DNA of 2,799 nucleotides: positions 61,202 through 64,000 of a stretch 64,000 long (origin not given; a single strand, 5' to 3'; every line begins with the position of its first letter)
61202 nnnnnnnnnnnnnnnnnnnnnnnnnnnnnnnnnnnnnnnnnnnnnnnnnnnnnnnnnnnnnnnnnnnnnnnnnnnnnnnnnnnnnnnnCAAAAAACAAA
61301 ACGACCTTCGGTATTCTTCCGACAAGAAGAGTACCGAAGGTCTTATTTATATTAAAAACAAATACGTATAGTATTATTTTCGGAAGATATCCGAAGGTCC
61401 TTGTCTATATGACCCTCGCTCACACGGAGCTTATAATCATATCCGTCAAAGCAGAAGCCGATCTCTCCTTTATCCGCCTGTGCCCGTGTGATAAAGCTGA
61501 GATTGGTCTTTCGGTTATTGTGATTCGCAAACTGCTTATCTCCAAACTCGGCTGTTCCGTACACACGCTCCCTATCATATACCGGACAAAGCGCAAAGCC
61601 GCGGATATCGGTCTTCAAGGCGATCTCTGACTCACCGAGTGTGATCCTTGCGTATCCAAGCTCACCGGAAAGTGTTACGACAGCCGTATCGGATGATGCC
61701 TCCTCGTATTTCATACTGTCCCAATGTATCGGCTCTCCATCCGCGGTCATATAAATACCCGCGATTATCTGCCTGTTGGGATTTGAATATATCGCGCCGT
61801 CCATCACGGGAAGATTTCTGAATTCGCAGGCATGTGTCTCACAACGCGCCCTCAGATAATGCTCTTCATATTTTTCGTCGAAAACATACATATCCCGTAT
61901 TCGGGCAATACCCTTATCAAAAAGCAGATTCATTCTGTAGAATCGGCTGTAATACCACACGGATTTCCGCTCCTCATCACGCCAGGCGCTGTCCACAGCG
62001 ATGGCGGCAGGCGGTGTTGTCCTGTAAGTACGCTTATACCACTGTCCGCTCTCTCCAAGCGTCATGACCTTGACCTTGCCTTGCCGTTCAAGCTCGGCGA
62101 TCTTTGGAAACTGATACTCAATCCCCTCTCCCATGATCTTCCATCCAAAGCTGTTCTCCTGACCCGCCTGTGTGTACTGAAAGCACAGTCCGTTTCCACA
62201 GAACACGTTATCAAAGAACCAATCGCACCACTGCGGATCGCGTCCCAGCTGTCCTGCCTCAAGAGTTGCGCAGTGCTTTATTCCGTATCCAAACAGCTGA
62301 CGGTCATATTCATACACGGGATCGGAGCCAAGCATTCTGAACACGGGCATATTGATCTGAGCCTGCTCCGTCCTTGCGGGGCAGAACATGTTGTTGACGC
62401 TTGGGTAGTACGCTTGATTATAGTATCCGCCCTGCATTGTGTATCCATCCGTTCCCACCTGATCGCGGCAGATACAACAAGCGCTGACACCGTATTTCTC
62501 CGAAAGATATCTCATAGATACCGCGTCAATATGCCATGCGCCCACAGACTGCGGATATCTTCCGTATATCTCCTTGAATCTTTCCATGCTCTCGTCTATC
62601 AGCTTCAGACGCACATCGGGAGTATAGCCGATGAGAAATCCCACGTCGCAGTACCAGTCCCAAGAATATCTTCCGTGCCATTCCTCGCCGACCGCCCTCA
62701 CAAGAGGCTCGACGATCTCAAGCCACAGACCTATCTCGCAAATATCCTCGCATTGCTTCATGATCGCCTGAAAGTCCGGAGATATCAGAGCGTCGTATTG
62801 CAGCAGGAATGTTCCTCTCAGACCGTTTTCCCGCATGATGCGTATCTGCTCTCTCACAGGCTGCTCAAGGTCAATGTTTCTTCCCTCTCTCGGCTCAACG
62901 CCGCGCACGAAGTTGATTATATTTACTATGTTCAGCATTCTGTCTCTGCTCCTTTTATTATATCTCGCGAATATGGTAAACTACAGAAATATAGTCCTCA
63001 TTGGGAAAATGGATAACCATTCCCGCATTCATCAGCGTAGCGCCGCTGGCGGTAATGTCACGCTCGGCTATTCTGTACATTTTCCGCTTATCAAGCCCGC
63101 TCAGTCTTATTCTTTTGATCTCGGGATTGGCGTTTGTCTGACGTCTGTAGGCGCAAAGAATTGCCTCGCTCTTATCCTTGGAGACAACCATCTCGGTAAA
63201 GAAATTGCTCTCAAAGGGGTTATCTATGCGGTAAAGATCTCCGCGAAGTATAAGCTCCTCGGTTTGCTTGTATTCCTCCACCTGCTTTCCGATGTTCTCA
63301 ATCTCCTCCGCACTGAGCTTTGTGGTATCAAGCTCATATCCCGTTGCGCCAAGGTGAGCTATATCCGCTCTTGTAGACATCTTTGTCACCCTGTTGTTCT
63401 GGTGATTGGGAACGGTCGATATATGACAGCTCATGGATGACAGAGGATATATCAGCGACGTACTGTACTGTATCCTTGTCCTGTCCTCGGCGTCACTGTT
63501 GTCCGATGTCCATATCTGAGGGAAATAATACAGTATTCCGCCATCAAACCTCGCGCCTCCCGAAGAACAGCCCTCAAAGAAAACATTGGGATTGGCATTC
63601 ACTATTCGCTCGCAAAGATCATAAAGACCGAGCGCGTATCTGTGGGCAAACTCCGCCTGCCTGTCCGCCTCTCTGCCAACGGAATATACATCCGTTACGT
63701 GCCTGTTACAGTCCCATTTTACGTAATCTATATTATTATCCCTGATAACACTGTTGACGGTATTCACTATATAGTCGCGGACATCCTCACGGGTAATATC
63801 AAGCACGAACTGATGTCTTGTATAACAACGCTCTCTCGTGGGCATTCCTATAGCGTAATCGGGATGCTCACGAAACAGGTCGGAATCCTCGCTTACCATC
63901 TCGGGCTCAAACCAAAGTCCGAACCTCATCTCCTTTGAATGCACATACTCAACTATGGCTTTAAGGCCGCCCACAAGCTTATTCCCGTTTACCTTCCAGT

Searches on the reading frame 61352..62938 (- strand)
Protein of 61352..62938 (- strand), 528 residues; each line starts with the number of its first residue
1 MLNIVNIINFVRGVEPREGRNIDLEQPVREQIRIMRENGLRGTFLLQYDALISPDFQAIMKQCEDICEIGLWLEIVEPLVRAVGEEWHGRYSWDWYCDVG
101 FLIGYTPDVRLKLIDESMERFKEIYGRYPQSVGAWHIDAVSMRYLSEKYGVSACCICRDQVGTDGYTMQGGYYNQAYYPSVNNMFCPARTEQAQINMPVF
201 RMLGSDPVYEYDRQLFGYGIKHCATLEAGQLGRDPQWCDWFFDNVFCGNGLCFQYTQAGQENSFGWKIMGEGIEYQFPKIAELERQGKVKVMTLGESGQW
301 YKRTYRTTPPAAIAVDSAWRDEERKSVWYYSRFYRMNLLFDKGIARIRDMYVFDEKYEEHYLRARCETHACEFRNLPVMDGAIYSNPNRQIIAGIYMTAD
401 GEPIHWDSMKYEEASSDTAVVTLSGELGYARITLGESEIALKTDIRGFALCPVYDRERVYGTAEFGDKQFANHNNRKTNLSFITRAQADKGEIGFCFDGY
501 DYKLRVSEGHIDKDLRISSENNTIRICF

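Call 20: search_protein_families(library=pfam, proteins=[window:61352-62938:-], max_evalue=0.001)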
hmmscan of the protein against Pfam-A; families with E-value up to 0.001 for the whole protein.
window:61352-62938:- (528 aa): 0 families

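Call 69: find_encoding_contigs(protein=window:61352-62938:-, flank=10000, max_places=1)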
Protein window:61352-62938:- (528 aa): 4 contigs read that carry it; 1 place shown.
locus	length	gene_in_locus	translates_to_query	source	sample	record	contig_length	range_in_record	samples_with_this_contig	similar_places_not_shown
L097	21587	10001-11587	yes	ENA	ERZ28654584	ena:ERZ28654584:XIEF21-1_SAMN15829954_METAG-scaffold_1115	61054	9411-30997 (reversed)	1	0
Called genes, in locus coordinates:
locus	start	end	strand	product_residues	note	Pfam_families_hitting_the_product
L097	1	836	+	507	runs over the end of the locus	-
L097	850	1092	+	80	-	-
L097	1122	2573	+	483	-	-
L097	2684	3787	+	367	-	PF00149:Metallophos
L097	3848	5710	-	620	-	PF07944:Beta-AFase-like_GH127_cat, PF20736:Glyco_hydro127M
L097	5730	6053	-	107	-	-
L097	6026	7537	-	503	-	-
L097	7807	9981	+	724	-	PF16875:Glyco_hydro_36N, PF02065:Melibiase, PF01055:Glyco_hydro_31_2nd (faint), PF02638:GHL10 (weak), PF16874:Glyco_hydro_36C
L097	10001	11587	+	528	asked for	-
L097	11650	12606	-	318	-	PF14486:DUF4432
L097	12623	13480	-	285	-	PF01116:F_bP_aldolase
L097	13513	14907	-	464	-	PF02952:Fucose_iso_C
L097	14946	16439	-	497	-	PF00370:FGGY_N, PF02782:FGGY_C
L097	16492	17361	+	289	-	PF10114:PocR, PF12833:HTH_18, PF00165:HTH_AraC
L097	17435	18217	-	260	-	PF02311:AraC_binding, PF12833:HTH_18, PF00165:HTH_AraC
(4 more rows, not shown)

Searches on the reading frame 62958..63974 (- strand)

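Call 20: search_protein_families(library=pfam, proteins=[window:62958-63974:-], max_evalue=0.001)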
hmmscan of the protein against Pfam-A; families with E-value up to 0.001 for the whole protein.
window:62958-63974:- (338 aa): 4 families
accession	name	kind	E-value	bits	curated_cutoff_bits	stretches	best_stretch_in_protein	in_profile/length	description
PF02065.24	Melibiase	-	3.1e-97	326.1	27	1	2-244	104-346/347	Melibiase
PF16874.11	Glyco_hydro_36C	-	1.3e-21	77.2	27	1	262-335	5-77/77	Glycosyl hydrolase family 36 C-terminal domain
PF02638.21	GHL10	-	4.4e-07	29.7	27.9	1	4-109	72-180/311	Glycosyl hydrolase-like 10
PF01055.32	Glyco_hydro_31_2nd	-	0.00073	19.4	23.5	0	5-121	65-193/328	Glycosyl hydrolases family 31 TIM-barrel domain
